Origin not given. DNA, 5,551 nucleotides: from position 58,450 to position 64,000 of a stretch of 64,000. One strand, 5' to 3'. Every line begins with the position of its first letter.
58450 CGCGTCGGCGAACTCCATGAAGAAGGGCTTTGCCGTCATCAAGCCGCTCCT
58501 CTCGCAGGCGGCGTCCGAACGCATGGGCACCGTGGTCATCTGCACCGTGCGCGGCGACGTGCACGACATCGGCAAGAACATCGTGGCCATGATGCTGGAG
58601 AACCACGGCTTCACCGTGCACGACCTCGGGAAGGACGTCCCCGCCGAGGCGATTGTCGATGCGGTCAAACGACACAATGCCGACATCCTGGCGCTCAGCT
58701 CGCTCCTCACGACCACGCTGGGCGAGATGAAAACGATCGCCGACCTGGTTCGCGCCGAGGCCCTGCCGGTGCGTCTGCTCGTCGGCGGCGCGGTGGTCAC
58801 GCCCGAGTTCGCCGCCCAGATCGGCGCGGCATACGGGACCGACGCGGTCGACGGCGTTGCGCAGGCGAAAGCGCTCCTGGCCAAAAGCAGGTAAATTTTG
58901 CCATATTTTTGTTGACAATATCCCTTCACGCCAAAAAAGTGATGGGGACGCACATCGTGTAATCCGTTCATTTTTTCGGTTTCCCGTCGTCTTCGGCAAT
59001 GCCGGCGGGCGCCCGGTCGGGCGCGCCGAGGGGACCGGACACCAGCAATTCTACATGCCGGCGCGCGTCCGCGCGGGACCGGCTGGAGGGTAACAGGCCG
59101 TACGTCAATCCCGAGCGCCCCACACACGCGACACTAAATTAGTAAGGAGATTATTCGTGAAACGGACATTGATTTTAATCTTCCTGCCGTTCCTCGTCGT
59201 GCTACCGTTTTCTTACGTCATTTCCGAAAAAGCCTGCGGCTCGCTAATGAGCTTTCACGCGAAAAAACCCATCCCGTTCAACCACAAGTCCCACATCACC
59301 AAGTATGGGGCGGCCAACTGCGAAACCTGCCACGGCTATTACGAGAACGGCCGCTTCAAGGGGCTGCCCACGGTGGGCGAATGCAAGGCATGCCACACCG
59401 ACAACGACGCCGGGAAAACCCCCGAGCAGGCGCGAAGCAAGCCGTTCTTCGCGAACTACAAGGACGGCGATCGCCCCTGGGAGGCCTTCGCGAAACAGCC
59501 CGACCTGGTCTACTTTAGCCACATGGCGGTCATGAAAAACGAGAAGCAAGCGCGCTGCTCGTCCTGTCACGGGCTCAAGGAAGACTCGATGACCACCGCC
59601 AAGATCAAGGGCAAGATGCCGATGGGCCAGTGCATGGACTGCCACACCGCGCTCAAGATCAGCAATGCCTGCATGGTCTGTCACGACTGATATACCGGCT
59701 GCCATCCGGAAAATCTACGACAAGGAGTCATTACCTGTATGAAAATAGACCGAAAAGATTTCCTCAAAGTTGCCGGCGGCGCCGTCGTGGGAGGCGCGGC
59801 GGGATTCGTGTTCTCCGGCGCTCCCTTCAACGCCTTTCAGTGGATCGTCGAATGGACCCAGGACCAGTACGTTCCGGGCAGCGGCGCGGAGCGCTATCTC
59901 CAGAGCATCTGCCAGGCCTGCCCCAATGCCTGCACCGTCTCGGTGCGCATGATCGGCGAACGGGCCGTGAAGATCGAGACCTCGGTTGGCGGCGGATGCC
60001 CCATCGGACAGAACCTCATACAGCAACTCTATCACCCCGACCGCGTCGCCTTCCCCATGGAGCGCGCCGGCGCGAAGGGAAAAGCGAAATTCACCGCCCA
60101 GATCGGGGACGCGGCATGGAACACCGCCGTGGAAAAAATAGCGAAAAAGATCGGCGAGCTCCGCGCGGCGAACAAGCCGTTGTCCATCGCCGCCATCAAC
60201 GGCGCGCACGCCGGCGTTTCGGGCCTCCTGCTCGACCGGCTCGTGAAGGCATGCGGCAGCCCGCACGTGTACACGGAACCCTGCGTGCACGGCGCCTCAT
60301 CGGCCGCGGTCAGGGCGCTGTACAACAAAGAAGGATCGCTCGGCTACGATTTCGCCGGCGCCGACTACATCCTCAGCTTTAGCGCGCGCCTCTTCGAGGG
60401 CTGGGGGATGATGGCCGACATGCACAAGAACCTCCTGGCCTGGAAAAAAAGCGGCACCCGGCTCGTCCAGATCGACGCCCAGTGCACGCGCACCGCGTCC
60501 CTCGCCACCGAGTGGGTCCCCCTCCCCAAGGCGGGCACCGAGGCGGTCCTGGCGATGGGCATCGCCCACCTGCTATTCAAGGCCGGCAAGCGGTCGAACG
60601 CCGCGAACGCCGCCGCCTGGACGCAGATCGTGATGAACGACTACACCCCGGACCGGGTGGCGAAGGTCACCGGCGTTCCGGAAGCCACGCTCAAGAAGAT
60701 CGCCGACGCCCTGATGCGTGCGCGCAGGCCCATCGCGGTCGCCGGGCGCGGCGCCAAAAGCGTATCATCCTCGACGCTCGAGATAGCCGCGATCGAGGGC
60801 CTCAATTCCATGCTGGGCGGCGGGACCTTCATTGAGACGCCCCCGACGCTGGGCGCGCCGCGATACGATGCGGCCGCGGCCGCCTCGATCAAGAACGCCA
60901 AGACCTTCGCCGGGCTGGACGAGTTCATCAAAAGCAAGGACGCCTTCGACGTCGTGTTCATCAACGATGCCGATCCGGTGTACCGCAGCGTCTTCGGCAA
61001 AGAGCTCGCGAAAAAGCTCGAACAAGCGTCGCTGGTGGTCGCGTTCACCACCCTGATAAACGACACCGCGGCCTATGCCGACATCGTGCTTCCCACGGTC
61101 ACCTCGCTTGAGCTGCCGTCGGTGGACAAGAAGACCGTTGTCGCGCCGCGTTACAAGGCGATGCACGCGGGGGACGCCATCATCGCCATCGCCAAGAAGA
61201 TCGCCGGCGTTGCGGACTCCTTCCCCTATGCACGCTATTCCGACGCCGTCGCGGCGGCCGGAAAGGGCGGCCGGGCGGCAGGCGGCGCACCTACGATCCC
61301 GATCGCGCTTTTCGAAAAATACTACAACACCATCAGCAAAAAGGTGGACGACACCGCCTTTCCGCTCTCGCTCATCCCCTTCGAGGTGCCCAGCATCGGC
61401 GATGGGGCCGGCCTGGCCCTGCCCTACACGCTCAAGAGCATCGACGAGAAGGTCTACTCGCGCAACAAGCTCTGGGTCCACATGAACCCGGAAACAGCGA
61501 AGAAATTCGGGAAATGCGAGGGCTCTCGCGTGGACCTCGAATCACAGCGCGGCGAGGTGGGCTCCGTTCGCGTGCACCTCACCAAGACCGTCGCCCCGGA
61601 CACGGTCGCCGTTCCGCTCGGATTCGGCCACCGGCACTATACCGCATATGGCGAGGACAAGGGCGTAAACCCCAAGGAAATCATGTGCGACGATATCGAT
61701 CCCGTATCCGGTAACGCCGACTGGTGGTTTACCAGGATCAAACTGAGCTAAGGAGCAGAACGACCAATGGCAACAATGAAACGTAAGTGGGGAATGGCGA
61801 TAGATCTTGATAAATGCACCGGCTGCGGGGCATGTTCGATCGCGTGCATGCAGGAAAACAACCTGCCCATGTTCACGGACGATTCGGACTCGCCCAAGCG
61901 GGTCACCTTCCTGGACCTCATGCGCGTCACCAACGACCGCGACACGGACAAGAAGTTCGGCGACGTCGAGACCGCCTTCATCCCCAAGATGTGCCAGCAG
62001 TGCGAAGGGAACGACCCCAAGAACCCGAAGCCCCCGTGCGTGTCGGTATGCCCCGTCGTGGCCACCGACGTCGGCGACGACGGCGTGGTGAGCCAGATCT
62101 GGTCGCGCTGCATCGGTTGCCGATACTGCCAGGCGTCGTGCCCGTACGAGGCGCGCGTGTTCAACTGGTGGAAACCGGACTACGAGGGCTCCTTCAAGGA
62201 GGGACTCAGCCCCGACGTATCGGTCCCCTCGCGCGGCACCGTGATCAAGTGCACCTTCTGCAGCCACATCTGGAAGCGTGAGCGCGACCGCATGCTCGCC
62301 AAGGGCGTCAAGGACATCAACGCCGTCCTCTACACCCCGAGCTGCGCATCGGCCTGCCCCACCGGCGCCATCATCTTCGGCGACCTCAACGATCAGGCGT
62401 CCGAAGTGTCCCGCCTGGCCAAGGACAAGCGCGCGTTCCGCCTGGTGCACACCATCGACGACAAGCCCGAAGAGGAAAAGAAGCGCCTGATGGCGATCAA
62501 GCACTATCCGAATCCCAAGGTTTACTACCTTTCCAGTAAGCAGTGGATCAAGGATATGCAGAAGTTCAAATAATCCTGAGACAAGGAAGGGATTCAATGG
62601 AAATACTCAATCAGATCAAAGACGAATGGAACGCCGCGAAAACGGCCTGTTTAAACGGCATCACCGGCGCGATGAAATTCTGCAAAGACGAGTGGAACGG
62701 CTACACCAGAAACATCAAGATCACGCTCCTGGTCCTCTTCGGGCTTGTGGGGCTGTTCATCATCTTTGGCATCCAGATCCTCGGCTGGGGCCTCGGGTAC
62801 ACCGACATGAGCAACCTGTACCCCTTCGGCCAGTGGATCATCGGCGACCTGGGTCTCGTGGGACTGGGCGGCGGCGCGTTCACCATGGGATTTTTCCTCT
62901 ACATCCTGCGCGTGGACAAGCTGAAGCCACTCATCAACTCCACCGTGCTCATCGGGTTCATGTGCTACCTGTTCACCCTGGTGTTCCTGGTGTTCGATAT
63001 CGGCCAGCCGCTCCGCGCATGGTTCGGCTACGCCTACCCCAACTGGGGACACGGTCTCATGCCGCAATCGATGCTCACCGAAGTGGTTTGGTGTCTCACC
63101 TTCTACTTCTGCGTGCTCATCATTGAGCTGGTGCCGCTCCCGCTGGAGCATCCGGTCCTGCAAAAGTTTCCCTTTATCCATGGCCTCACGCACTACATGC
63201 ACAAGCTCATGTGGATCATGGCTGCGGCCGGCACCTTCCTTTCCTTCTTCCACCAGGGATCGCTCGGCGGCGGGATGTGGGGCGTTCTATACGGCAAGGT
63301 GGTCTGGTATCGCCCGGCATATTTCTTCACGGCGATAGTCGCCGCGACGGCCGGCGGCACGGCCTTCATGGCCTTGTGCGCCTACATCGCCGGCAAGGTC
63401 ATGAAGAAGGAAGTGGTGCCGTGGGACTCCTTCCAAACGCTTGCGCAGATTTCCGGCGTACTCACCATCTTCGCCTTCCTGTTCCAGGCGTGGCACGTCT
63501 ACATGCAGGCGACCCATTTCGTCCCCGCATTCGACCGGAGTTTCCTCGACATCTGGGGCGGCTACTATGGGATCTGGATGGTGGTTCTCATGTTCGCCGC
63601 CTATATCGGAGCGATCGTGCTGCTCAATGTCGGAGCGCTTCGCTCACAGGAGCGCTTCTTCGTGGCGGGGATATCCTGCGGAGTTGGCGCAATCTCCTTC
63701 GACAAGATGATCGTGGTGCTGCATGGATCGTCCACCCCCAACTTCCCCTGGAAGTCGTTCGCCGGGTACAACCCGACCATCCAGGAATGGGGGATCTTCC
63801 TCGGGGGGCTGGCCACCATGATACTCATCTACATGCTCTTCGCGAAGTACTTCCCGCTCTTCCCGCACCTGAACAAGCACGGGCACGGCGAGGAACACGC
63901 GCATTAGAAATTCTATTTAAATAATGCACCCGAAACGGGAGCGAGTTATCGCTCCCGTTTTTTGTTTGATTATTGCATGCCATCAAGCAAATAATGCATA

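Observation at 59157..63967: Minimal four-gene Qrc/ACIII-like respiratory module with a pentaheme subunit, closed by a strong terminator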

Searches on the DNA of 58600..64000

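Call 85: search_rna_families(source=window, start=58600, end=64000, threshold=evalue, max_evalue=1)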
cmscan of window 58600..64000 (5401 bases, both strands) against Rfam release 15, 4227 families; matches with E-value up to 1: 2.
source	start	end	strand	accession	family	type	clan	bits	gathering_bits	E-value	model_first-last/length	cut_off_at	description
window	63910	63963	-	RF01730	Termite-leu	Cis-reg;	-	28.5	51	0.0038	1-78/78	no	Termite-leu RNA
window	63869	63972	+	RF00558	L20_leader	Cis-reg; leader;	-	21.4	58.7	0.87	1-127/127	no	Ribosomal protein L20 leader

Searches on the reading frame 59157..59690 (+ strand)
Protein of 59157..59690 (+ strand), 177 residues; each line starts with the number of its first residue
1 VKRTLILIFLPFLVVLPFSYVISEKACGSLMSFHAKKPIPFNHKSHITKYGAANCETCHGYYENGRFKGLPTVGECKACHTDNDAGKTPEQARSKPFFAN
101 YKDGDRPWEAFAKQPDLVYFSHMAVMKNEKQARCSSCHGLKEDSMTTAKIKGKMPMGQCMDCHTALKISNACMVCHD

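Call 3: search_protein_families(library=ncbifam, proteins=[window:59157-59690:+], max_evalue=0.001)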
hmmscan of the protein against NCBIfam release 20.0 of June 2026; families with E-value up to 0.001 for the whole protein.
window:59157-59690:+ (177 aa): 5 families
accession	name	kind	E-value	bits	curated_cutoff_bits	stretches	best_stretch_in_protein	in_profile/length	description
NF041781.1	mnquin_red_QrcA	equivalog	2.1e-30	105.6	180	1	10-176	2-173/174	menaquinone reductase multiheme cytochrome c subunit QrcA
NF045722.1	c3_cytochr_TmcA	equivalog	8.5e-09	35.3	114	1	33-89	38-96/125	acidic tetraheme cytochrome c3 TmcA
TIGR04257.1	nanowire_3heme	domain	1.7e-06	28.1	40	0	113-176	8-74/75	c(7)-type cytochrome triheme domain-containing protein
NF045713.1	CxxCH_16_HmcA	equivalog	1.5e-05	23.8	400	1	122-176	479-538/541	sulfate respiration complex hexadecaheme cytochrome HmcA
NF008659.0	PRK11659.1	equivalog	7.5e-05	22.5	184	0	131-167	135-171/188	cytochrome c nitrite reductase pentaheme subunit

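Call 4: search_protein_families(library=pfam, proteins=[window:59157-59690:+], max_evalue=0.001)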
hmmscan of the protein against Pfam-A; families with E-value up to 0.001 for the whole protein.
window:59157-59690:+ (177 aa): 3 families
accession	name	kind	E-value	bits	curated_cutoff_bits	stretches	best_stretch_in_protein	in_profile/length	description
PF02085.21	Cytochrom_CIII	-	4e-08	34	22.9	1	32-88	14-61/101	Class III cytochrome C family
PF14522.11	Cytochrome_C7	-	5.6e-08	32.9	24.8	1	118-177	1-67/67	Cytochrome c7 and related cytochrome c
PF22113.1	Mtrc-MtrF_II-IV_dom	-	0.00021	21.3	30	0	53-177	7-128/176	Outer membrane cytochrome MtrC/MtrF-like, domains II/IV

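Call 13: search_solved_structures(query=window:59157-59690:+, max_evalue=0.1, show_alignments=2)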
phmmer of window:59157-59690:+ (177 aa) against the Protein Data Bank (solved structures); distinct sequences matched with E-value up to 0.1: 7.
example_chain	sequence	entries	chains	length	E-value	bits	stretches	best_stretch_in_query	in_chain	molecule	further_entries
8k9e_A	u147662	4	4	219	6.5e-12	48.7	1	35-164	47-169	Cytochrome c7-like domain-containing protein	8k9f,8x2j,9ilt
6f0k_A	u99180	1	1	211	2.2e-11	47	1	39-164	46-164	Cytochrome c family protein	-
6btm_A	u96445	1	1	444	2.1e-10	43.8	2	107-166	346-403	Alternative Complex III subunit A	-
6lod_A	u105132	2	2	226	1e-07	35.1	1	41-164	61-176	MULTIHEME_CYTC domain-containing protein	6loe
3cao_A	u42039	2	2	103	0.0034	20.3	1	39-89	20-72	CYTOCHROME C3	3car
2a3m_A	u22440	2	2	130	0.0036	20.2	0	3-56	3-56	COG3005: Nitrate/TMAO reductases, membrane-bound tetraheme cytochrome c subunit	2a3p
6h5l_A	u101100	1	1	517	0.016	18.1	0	53-164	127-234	Similar to hydroxylamine oxidoreductase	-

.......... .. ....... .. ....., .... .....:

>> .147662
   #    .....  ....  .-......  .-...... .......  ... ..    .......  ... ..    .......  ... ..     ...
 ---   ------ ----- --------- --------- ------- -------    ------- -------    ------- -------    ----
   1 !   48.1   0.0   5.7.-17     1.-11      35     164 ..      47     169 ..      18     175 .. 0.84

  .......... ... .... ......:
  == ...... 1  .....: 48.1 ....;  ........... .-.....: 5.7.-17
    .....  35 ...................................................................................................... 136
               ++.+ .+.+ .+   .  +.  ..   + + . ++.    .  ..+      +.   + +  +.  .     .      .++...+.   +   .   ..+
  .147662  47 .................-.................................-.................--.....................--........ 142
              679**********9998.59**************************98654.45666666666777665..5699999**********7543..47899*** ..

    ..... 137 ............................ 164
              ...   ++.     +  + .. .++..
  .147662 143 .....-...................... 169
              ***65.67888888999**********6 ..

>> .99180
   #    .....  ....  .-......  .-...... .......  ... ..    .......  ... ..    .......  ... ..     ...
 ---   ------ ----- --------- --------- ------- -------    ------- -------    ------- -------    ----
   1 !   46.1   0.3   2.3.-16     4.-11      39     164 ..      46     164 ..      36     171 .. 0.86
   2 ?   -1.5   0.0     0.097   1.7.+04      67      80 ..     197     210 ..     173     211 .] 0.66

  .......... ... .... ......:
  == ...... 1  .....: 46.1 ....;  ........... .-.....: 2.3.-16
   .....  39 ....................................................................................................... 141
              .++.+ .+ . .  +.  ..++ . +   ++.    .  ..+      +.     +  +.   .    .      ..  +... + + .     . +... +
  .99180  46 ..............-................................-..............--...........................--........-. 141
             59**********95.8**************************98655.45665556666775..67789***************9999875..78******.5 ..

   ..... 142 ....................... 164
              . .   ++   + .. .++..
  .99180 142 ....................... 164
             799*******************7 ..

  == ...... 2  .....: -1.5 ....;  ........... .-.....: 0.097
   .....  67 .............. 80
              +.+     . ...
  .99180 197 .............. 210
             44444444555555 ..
